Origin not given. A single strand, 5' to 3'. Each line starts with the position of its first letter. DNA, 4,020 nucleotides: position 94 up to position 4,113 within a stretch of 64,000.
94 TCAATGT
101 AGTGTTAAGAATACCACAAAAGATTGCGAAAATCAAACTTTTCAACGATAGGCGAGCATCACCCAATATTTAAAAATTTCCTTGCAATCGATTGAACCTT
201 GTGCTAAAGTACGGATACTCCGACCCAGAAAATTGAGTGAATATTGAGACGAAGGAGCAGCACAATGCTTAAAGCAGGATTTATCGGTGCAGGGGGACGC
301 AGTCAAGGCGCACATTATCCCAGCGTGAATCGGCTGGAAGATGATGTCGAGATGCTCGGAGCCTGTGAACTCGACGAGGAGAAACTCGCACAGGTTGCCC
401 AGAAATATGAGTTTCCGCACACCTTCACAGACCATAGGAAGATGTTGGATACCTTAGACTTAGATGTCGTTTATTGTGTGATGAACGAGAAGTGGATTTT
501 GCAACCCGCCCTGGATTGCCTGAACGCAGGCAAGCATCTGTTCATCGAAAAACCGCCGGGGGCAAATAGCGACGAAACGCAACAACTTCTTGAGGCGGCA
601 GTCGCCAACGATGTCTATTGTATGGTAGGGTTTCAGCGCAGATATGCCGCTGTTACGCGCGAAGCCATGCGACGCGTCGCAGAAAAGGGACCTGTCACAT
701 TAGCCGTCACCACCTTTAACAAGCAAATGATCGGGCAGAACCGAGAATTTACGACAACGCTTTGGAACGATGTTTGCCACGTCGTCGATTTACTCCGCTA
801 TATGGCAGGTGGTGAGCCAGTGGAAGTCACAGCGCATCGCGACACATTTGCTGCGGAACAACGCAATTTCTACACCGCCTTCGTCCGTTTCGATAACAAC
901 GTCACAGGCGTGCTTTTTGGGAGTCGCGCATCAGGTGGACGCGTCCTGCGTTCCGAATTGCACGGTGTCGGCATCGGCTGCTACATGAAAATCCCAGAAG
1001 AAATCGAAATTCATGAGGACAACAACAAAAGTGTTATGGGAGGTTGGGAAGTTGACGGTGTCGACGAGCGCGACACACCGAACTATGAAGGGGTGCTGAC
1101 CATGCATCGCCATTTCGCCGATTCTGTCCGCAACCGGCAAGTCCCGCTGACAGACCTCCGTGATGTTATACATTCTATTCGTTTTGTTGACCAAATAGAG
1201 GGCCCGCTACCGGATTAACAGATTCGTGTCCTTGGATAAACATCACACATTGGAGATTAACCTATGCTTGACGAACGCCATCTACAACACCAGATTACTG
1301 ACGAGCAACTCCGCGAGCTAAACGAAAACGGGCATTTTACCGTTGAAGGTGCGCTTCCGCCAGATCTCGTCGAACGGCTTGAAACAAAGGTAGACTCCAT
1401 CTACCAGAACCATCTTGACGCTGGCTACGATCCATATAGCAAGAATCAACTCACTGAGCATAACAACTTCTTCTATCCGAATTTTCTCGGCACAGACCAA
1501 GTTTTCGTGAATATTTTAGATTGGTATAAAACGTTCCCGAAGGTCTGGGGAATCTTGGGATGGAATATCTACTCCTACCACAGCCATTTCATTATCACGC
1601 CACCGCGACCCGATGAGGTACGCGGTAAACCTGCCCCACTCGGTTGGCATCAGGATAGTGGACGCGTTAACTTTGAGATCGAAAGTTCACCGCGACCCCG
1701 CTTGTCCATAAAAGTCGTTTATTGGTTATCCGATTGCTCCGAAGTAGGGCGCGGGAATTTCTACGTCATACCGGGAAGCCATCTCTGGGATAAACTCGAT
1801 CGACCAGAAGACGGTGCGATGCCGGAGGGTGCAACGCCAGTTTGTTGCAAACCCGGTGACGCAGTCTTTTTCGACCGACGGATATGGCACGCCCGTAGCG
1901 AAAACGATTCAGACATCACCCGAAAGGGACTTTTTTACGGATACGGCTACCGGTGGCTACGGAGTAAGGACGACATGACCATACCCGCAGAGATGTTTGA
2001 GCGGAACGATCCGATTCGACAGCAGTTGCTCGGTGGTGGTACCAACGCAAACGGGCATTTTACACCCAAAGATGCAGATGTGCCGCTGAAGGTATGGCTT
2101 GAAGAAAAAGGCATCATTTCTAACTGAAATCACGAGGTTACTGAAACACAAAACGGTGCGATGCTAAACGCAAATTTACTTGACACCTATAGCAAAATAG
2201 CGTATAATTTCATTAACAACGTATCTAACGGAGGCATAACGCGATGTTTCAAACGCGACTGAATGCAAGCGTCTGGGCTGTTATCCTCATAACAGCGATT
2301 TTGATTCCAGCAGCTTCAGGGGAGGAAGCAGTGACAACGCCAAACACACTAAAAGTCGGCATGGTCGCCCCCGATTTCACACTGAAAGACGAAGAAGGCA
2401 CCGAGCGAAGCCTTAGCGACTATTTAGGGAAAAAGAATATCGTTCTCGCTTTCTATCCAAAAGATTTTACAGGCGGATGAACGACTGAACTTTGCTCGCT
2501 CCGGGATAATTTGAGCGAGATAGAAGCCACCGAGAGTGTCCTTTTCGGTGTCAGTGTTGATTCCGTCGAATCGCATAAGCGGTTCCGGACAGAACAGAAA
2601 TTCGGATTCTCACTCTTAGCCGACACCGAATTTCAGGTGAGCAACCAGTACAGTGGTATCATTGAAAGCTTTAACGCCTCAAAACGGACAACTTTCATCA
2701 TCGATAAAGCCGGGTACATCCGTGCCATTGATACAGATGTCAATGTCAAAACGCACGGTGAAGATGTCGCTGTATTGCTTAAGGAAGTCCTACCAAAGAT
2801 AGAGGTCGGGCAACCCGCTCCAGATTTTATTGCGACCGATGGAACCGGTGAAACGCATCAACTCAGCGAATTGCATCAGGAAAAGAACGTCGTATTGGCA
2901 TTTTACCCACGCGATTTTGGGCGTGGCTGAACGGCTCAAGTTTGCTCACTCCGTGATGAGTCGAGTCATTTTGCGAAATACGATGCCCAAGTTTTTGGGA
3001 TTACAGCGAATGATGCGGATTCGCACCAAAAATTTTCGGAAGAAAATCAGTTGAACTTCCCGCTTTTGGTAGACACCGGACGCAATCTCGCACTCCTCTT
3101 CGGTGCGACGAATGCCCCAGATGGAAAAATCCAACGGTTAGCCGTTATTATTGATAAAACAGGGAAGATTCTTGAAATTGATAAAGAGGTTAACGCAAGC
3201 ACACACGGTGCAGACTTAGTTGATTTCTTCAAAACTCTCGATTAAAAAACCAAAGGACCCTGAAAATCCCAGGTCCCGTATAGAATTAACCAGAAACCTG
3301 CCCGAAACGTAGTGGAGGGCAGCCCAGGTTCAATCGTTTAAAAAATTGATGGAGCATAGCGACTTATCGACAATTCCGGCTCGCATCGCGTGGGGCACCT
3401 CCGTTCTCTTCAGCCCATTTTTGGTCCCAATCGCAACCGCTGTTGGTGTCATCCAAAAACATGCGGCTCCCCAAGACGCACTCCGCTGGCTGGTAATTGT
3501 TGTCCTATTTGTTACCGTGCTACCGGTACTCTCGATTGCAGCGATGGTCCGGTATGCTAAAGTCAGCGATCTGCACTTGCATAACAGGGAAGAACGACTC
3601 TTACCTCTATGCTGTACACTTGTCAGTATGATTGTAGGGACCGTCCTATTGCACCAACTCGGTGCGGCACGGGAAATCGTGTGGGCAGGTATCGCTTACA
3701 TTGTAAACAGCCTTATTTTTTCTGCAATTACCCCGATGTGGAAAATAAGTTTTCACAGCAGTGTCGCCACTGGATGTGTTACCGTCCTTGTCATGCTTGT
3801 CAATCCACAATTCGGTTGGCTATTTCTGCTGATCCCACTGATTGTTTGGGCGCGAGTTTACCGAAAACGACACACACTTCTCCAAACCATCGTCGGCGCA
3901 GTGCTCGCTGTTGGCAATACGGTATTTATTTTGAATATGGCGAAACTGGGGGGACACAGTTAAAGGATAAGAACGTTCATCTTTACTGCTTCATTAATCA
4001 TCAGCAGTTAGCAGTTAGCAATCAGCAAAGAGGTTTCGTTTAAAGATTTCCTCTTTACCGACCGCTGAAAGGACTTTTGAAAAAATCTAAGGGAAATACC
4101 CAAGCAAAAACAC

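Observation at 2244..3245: Secreted tandem BCP/PrxQ peroxiredoxin with two in-frame UGA codons at the peroxidatic-Cys positions (candidate double selenoprotein)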

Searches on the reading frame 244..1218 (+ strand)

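Call 31: search_protein_families(library=pfam, proteins=[window:244-1218:+], max_evalue=0.001)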
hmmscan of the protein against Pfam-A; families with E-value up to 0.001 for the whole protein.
window:244-1218:+ (324 aa): 4 families
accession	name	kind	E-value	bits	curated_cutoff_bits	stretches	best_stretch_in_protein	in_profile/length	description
PF01408.29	GFO_IDH_MocA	-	1.7e-16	61.4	24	1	10-130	2-120/120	Oxidoreductase family, NAD-binding Rossmann fold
PF22725.1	GFO_IDH_MocA_C3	-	3.2e-09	37.3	27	1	173-241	46-118/124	GFO/IDH/MocA C-terminal domain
PF19858.4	OxRdtase_C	-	6.2e-06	26.1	26.3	0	159-197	7-46/163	Bacterial oxidoreductases, C-terminal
PF02894.22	GFO_IDH_MocA_C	-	3.4e-05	24.2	22.9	1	166-316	35-204/218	Oxidoreductase family, C-terminal alpha/beta domain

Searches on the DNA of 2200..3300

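Call 7: search_rna_families(source=window, start=2200, end=3300, threshold=evalue, max_evalue=10, show_alignments=5)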
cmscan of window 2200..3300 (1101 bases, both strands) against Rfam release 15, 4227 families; matches with E-value up to 10: 1.
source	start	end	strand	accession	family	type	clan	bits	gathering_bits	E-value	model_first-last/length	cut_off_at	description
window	2677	2723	-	RF01131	sR47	Gene; snRNA; snoRNA; CD-box;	CL00132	16.4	40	0.39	1-55/55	no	Small nucleolar RNA sR47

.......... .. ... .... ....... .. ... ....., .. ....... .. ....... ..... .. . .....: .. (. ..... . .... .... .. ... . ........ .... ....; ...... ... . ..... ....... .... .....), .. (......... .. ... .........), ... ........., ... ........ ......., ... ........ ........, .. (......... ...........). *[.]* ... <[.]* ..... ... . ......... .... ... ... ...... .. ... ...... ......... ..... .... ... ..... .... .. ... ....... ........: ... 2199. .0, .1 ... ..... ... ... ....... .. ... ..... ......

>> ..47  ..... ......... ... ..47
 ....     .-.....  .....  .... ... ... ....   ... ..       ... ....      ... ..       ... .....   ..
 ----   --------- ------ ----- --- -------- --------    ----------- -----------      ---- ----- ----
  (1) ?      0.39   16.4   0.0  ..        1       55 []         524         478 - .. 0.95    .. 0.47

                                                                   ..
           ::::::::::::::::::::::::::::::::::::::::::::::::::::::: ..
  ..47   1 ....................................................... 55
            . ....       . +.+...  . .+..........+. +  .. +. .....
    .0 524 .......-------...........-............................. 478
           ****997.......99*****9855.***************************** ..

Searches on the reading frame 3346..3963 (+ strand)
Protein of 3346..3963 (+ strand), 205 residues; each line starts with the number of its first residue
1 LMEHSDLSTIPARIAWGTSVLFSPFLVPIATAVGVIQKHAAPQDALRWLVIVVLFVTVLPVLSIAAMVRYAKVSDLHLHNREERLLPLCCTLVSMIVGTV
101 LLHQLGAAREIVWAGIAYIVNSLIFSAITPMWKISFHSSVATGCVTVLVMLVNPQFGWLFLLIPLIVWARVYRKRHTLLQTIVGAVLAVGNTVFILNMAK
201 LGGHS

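Call 31: search_protein_families(library=pfam, proteins=[window:3346-3963:+], max_evalue=0.001)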
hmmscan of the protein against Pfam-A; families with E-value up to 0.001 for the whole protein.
window:3346-3963:+ (205 aa): 2 families
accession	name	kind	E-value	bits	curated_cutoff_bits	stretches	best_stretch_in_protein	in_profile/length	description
PF11045.13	YbjM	-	2.6e-05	25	25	0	152-205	35-87/117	Putative inner membrane protein of Enterobacteriaceae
PF01569.27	PAP2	-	0.00018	21.7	27.2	1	134-198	52-124/130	PAP2 superfamily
